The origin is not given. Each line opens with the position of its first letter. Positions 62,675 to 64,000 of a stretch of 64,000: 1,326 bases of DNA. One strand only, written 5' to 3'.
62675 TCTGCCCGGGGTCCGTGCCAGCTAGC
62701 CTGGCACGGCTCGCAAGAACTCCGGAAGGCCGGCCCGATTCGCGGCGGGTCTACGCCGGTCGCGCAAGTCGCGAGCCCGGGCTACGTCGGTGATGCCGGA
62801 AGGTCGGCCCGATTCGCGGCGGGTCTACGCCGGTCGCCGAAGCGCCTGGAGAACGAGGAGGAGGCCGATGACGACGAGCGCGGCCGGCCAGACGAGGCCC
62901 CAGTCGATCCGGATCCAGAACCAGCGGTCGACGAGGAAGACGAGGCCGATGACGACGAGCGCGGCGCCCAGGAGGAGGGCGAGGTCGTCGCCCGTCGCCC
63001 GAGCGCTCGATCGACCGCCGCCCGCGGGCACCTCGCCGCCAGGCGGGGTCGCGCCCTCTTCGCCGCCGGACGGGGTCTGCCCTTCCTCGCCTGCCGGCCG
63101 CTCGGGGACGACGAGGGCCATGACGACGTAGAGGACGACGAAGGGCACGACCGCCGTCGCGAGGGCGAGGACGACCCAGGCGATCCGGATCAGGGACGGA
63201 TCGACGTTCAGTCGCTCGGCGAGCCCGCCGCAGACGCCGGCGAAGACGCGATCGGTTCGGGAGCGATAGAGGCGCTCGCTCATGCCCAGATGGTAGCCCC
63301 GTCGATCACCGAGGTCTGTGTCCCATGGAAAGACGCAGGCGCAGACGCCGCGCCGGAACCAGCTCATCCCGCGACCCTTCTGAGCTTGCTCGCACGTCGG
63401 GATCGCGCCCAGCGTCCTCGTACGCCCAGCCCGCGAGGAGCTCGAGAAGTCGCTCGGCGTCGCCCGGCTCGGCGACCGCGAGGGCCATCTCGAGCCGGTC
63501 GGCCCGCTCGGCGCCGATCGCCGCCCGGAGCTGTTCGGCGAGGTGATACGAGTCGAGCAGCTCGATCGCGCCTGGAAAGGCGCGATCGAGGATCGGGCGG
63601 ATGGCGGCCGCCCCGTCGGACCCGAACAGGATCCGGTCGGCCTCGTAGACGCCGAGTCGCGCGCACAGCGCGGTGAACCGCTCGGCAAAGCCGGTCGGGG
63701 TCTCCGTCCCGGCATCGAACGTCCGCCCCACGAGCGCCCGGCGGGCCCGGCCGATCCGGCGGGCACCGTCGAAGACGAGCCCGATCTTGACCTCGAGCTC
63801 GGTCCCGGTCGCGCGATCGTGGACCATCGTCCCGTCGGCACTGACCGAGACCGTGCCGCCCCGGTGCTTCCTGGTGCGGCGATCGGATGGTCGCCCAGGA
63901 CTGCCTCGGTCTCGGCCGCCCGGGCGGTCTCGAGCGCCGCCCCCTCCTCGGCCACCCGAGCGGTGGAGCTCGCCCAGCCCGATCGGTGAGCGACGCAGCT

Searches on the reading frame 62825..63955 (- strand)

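Call 7: search_protein_families(library=pfam, proteins=[window:62825-63955:-])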
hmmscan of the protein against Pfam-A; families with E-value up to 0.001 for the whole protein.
window:62825-63955:- (376 aa): 3 families
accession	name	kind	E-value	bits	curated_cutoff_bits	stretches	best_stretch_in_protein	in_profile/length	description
PF04024.17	PspC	-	8.5e-22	77.2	25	1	228-285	2-57/58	PspC domain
PF22570.1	LiaF-TM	-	9.9e-06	26.8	27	1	329-372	51-95/98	LiaF transmembrane domain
PF18917.5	LiaI-LiaF-like_TM1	-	1.7e-05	25.2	27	1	328-367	2-41/42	LiaI-LiaF-like transmembrane region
